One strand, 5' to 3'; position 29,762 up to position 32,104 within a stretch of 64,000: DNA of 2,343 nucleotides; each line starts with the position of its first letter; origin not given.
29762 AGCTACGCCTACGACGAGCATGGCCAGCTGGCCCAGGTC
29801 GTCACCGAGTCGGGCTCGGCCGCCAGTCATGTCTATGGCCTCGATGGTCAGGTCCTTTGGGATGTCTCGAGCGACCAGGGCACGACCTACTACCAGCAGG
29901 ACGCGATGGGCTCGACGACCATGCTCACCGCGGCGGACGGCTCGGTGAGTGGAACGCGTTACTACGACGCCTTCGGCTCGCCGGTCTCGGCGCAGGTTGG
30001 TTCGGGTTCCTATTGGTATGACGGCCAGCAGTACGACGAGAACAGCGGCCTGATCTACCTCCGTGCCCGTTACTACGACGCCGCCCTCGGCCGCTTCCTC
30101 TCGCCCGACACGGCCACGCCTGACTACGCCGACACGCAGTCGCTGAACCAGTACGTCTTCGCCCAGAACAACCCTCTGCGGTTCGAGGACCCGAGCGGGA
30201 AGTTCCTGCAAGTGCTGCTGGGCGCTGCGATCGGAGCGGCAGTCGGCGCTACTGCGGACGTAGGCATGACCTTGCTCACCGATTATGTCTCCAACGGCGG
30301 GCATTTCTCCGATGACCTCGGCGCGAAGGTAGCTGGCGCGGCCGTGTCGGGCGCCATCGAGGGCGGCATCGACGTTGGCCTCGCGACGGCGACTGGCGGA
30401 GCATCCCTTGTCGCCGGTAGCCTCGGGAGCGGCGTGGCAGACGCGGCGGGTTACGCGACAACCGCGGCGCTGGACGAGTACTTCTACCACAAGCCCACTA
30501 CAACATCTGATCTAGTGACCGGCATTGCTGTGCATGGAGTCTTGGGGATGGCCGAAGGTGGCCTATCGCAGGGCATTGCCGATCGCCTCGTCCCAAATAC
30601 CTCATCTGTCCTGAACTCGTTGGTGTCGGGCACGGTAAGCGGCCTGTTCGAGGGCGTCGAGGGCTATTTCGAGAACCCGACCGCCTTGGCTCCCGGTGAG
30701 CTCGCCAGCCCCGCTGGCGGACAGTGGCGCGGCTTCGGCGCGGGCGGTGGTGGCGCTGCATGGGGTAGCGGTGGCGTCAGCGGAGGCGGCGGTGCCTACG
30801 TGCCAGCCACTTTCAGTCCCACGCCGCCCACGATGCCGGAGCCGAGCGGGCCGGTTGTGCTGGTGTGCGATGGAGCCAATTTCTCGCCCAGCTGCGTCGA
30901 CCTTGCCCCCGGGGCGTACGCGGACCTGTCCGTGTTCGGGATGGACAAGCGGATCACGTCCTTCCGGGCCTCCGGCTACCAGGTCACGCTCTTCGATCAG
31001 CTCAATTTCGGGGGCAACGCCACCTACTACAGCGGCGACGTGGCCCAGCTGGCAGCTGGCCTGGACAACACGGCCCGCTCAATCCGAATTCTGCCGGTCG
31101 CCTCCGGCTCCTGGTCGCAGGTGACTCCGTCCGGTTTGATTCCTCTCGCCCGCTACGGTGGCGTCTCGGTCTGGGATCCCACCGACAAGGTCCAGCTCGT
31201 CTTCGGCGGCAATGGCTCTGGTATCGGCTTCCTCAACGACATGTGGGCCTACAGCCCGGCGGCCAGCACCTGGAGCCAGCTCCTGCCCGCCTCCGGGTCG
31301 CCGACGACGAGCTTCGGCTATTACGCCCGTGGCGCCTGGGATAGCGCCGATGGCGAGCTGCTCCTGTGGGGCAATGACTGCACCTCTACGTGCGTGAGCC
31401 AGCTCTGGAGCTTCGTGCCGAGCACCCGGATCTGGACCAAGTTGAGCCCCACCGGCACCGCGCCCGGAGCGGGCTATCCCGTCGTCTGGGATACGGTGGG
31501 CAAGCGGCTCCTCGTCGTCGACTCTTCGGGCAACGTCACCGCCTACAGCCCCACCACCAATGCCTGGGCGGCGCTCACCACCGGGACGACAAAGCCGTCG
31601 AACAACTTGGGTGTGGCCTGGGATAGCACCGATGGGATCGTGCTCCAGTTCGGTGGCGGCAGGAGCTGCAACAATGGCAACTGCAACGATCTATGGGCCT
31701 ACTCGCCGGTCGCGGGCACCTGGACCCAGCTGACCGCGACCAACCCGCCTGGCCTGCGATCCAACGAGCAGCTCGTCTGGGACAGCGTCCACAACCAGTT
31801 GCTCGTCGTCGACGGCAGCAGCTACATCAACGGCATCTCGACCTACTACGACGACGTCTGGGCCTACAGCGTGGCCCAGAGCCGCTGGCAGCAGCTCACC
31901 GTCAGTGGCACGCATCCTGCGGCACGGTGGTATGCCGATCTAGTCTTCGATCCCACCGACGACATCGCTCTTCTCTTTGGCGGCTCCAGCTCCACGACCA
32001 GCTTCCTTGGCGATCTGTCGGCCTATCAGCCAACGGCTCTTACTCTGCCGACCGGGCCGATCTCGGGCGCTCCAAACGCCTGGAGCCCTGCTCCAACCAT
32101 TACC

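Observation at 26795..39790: Giant secreted Rhs/YD-shell protein whose post-core region is ~3,200 aa of Kelch propellers and FN3 domains rather than a toxin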

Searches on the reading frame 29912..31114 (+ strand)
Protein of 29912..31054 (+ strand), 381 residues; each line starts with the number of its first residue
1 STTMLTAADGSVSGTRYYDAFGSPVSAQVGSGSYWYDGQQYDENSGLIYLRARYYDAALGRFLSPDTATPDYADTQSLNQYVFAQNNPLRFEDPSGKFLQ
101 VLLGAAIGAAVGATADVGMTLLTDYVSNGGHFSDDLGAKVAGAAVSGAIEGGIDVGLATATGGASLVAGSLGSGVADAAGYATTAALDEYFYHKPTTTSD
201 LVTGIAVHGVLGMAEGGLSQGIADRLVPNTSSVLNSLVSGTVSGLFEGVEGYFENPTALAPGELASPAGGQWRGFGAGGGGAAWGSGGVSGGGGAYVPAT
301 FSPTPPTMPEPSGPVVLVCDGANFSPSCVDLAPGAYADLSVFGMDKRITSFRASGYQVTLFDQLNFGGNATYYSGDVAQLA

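Call 14: search_solved_structures(query=window:29912-31054:+, max_evalue=1, show_alignments=5)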
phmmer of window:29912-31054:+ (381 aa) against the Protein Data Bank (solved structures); distinct sequences matched with E-value up to 1: 33.
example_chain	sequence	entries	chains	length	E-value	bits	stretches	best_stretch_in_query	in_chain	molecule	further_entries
9on3_A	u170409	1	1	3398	1.8e-09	40.6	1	18-212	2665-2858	SGS4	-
8fjp_A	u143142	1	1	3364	8.8e-09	38.3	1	33-187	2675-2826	salivary gland surface protein 1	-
8qja_A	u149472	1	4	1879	7.7e-05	25.3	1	16-86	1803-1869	Putative type VI secretion system YD repeat-containing Rhs element Vgr protein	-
8h8a_A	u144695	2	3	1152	0.00017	24.2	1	10-96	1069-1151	Putative Rhs-family protein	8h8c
9c4k_Q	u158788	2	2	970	0.0003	23.4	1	32-97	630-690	Toxin subunit YenC2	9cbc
4igl_B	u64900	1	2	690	0.00035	23.2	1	32-96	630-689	YenC2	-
8h8b_A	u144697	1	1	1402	0.0008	22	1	10-97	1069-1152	Putative Rhs-family protein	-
8qjc_A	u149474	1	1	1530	0.0053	19.3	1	36-96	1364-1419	T6SS-associated Rhs core and toxin domain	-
8qjd_A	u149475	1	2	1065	0.0057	19.2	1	36-96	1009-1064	Salmonella bongori Rhs core domain (residues 360-1420)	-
8qjb_A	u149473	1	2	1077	0.0058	19.2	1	36-96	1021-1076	T6SS-associated Rhs core domain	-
6sup_A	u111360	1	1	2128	0.0064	19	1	33-97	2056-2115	TcdB2,TccC3,Cell division control protein 42 homolog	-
6h6e_F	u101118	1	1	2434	0.0066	19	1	33-98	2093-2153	TcdB2,TccC3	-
6suf_F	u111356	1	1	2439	0.0067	19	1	33-98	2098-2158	TcdB2,TccC3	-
1prr_A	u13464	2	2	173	0.0076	18.8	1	324-377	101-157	DEVELOPMENT-SPECIFIC PROTEIN S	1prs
5kis_B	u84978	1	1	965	0.0097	18.4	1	30-98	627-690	RHS2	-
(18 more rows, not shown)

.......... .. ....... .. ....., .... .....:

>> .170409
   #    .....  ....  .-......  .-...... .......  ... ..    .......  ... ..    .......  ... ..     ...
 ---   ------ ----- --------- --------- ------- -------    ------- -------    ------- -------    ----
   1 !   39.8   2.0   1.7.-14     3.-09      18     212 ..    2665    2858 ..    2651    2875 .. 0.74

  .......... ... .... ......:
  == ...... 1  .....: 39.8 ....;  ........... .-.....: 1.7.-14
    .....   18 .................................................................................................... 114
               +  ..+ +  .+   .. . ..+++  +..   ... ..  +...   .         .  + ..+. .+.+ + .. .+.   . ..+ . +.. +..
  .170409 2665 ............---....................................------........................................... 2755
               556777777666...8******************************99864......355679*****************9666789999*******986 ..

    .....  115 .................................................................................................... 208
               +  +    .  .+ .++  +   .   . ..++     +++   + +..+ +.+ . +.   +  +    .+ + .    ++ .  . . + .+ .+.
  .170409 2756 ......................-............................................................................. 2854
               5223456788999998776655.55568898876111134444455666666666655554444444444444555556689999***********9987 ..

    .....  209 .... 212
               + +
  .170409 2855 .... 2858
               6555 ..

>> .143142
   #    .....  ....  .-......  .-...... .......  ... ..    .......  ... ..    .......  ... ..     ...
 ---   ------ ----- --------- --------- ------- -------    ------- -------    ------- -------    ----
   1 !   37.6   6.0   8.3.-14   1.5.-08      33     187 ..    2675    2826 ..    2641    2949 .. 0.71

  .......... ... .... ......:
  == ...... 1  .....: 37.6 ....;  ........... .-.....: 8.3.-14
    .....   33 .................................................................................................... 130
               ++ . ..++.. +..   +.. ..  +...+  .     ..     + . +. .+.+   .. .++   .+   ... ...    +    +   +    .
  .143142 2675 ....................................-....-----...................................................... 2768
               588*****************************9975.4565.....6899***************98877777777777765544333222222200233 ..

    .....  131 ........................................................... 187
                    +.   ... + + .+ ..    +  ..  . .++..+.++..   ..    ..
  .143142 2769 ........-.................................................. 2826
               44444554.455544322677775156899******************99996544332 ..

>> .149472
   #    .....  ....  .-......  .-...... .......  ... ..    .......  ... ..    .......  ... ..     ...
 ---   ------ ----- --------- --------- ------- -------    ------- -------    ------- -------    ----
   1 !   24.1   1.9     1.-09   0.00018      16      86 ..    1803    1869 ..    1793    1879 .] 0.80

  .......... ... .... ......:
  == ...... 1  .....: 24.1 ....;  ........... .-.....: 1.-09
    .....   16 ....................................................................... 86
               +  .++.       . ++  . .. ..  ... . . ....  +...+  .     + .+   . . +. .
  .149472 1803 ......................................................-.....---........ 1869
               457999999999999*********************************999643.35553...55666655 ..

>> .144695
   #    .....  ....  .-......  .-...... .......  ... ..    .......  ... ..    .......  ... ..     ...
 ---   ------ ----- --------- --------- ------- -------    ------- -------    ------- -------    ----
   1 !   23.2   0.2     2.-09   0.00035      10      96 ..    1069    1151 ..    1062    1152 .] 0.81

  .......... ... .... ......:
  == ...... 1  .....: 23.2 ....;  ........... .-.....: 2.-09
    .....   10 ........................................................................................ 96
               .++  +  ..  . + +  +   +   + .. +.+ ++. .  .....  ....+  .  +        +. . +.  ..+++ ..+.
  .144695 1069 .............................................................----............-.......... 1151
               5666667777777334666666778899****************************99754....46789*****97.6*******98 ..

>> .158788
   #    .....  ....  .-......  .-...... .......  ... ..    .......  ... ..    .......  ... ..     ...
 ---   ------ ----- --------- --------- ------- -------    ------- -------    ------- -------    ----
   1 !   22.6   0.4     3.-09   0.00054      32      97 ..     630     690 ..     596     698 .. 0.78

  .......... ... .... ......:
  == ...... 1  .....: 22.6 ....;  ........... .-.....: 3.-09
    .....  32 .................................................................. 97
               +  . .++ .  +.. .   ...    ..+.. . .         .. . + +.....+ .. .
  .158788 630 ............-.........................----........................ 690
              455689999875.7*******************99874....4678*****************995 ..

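Call 16: find_related_loci(query=window:30110-31054:+, collection=genome_contigs, flank=10000)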
Query window:30110-31054:+ (315 aa) in genome_contigs; peptide patterns used: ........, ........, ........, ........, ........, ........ (x = any residue, [..] = any of these).
77 stretches matched a pattern, but none encodes a relative of the query by tblastn (E <= 1e-3).

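Call 41: find_related_loci(query=A1, collection=metagenome_contigs, flank=10000)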
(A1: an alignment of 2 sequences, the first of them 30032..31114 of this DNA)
Query A1 (361 aa) in metagenome_contigs; peptide patterns used: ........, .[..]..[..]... (x = any residue, [..] = any of these).
600 stretches matched a pattern (row limit reached: there are more); 459 encode a relative of the query (tblastn E <= 1e-3); the best 80 are kept; 79 distinct loci.
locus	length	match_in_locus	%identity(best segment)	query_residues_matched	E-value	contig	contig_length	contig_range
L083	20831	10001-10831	33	1-278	1e-20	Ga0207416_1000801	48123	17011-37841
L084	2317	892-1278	37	1-139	4e-20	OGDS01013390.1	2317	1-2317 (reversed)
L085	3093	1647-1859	54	2-72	1e-19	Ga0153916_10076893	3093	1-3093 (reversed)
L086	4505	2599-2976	39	1-140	1e-19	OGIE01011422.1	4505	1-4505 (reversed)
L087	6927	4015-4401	37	1-139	2e-19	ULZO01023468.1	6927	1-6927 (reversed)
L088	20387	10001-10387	37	1-139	3e-19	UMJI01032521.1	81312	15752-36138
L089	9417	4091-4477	36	1-139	6e-19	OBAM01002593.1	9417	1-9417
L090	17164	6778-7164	36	1-139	9e-19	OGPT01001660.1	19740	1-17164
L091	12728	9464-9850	36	1-139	9e-19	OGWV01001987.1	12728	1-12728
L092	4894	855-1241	36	1-139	1e-18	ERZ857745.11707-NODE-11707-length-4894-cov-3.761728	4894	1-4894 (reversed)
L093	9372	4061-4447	36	1-139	1e-18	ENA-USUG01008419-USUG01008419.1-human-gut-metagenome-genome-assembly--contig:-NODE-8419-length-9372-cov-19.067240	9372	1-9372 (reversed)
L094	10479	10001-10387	36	1-139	2e-18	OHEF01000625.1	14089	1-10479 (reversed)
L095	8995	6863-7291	41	1-140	4e-18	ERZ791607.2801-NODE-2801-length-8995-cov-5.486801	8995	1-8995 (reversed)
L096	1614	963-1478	38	1-180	2e-18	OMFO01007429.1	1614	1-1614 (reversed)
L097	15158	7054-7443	41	1-128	9e-18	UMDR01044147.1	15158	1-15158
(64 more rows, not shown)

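Call 52: search_protein_families(library=pfam, proteins=[L083:10169-11377:+, L083:11435-14026:+, L088:10169-11317:+], max_evalue=0.01)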
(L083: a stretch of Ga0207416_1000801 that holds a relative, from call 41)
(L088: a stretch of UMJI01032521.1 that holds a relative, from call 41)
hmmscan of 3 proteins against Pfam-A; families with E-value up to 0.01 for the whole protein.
L083:10169-11377:+ (403 aa): 0 families

L083:11435-14026:+ (864 aa): 10 families
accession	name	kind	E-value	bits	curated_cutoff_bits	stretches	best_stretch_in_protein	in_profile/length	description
PF01344.31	Kelch_1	-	9e-53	175.8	20.1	5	690-732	4-45/46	Kelch motif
PF13964.12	Kelch_6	-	3.6e-36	122.4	25.3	4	640-687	6-50/50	Kelch motif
PF13418.12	Kelch_4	-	4.8e-28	97.3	21.6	2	686-731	1-46/49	Galactose oxidase, central domain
PF13415.12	Kelch_3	-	6e-27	93.7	22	3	797-840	3-47/48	Galactose oxidase, central domain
PF24681.1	Kelch_KLHDC2_KLHL20_DRC7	-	4.5e-21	75.6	50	2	645-831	7-199/221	KLHDC2/KLHL20/DRC7 Kelch-repeats domain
PF25210.1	Kelch_FKB95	-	1.1e-18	68.3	70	2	697-778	42-123/268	FKB95, Kelch-repeats domain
PF07646.21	Kelch_2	-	4.5e-18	64.6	21.3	1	687-731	2-46/48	Kelch motif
PF13385.13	Laminin_G_3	-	4.8e-16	59.7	27.6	1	377-514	12-142/151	Concanavalin A-like lectin/glucanases superfamily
PF24981.1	Beta-prop_ATRN-LZTR1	-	1.1e-13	51.5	50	1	649-838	1-208/289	Attractin/LZTR1 beta-propeller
PF24996.1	NANM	-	2.9e-12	46.6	45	2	673-757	39-127/350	N-acetylneuraminate epimerase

L088:10169-11317:+ (383 aa): 6 families
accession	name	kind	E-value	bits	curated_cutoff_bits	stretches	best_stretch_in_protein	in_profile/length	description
PF15652.11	Tox-SHH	-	6.7e-33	113.8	22.7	1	286-378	1-96/96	HNH/Endo VII superfamily toxin with a SHH signature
PF07591.16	PT-HINT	-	1.8e-30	106.4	27.7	1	121-251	1-136/137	Pretoxin HINT domain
PF13403.11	Hint_2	-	1.3e-08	35.7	28.4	1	115-150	2-37/147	Hint domain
PF01079.26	Hint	-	0.00019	21.5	29.7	1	114-161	12-58/213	Hint module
PF08517.17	AXH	-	0.00028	21.8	33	1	116-194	1-89/116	Ataxin-1 and HBP1 module (AXH)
PF05203.21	Hom_end_hint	-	0.0084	16.6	32.1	0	115-144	1-31/228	Hom_end-associated Hint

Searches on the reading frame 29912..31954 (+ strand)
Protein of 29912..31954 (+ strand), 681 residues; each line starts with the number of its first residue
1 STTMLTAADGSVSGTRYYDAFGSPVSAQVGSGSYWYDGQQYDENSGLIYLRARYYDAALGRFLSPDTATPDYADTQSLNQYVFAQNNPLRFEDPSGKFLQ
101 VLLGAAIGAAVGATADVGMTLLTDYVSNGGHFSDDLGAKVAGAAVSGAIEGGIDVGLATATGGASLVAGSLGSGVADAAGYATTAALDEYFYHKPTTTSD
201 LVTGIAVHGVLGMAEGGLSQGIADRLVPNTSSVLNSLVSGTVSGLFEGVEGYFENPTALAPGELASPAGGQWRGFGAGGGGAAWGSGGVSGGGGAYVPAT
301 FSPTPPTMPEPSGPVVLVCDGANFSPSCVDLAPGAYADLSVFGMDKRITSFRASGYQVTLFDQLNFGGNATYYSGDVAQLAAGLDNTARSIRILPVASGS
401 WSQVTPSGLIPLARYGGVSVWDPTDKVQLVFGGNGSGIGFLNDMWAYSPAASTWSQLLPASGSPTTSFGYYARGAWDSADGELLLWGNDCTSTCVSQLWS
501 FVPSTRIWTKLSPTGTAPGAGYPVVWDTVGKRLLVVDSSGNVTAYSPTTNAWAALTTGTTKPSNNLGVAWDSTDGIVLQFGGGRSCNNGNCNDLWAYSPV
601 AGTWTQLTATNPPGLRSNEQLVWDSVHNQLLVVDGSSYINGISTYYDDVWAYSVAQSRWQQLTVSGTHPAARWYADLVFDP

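Call 12: find_homologous_proteins(query=window:29912-31954:+, max_evalue=0.00001)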
Query window:29912-31954:+ (681 aa): 23 proteins with E <= 0.00001 among 8000 candidates.
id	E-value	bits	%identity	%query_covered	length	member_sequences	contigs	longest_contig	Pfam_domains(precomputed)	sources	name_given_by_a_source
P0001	9.4e-185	634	91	49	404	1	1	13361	-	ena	-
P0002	4.7e-19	86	49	16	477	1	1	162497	PF05593.20,PF25023.2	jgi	-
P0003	2.6e-15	74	48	15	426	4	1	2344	PF05593.20,PF25023.2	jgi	-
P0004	9.0e-14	69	44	16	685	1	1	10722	PF05593.20,PF25023.2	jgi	-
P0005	3.2e-12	64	61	9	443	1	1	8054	-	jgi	jgi:RHS repeat-associated protein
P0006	7.2e-12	63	42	15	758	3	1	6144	PF05593.20,PF25023.2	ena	-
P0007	2.9e-11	61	45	14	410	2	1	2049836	PF25023.2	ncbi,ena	-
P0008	6.5e-11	60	45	14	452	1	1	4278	PF05593.20,PF25023.2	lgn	-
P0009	6.9e-11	59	35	16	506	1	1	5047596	PF25023.2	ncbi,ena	-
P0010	4.4e-10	57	41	13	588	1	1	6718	-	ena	-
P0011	5.6e-10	56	49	14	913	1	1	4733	PF00754.32,PF22633.4,PF25023.2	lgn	-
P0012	7.2e-10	56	45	12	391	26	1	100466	PF25023.2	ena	-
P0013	2.1e-9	55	40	15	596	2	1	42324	PF05593.20,PF25023.2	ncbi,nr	ncbi:MAG: RHS repeat-associated core domain-containing protein, partial [Thermoanaerobacterales bact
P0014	5.7e-9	53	37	22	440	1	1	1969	PF25023.2,PF03527.21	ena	-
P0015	1.1e-8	52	37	14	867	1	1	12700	PF05593.20,PF25023.2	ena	-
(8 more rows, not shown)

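Call 15: find_encoding_contigs(protein=P0001, flank=10000)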
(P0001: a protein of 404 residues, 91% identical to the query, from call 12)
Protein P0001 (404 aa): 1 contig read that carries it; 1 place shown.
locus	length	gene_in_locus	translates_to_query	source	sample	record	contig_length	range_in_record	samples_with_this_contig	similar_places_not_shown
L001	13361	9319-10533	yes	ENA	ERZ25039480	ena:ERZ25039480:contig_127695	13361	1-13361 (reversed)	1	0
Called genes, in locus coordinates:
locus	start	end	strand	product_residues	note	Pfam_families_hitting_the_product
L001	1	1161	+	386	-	?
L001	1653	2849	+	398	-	PF00041:fn3, PF16656:Pur_ac_phosph_N (faint), PF25523:Ig_RIMBP2 (faint), PF25059:FN3_DSCAM-DSCAML_C (faint), PF00041:fn3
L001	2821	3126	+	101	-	PF00041:fn3 (weak)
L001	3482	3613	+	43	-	-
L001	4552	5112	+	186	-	PF25059:FN3_DSCAM-DSCAML_C (faint), PF00041:fn3 (weak)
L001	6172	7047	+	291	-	PF05593:RHS_repeat (faint)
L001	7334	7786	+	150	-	PF05593:RHS_repeat (weak)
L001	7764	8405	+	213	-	PF25023:TEN_YD-shell (faint), PF05593:RHS_repeat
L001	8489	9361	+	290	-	PF05593:RHS_repeat, PF25023:TEN_YD-shell (weak), PF05593:RHS_repeat, PF25023:TEN_YD-shell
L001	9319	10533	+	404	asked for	-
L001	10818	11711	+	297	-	PF01344:Kelch_1 (faint), PF13415:Beta-prop_FBX42 (weak), PF24681:Kelch_KLHDC2_KLHL20_DRC7, PF24981:Beta-prop_ATRN-LZTR1, PF13415:Beta-prop_FBX42 (weak)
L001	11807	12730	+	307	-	PF24981:Beta-prop_ATRN-LZTR1, PF01344:Kelch_1 (faint), PF13415:Beta-prop_FBX42 (weak), PF24681:Kelch_KLHDC2_KLHL20_DRC7, PF13418:Beta-prop_TYW4 (faint), PF13415:Beta-prop_FBX42, PF24681:Kelch_KLHDC2_KLHL20_DRC7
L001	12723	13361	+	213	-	?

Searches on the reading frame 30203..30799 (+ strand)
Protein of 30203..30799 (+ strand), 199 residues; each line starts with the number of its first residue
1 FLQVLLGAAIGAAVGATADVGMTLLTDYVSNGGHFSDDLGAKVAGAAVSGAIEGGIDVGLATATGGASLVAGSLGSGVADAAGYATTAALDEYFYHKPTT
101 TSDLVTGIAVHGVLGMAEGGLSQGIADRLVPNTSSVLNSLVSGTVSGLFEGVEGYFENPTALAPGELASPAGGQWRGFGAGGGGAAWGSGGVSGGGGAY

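Call 69: search_solved_structures(query=window:30203-30799:+, max_evalue=10, show_alignments=3)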
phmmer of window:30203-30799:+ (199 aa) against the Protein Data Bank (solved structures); distinct sequences matched with E-value up to 10: 0.
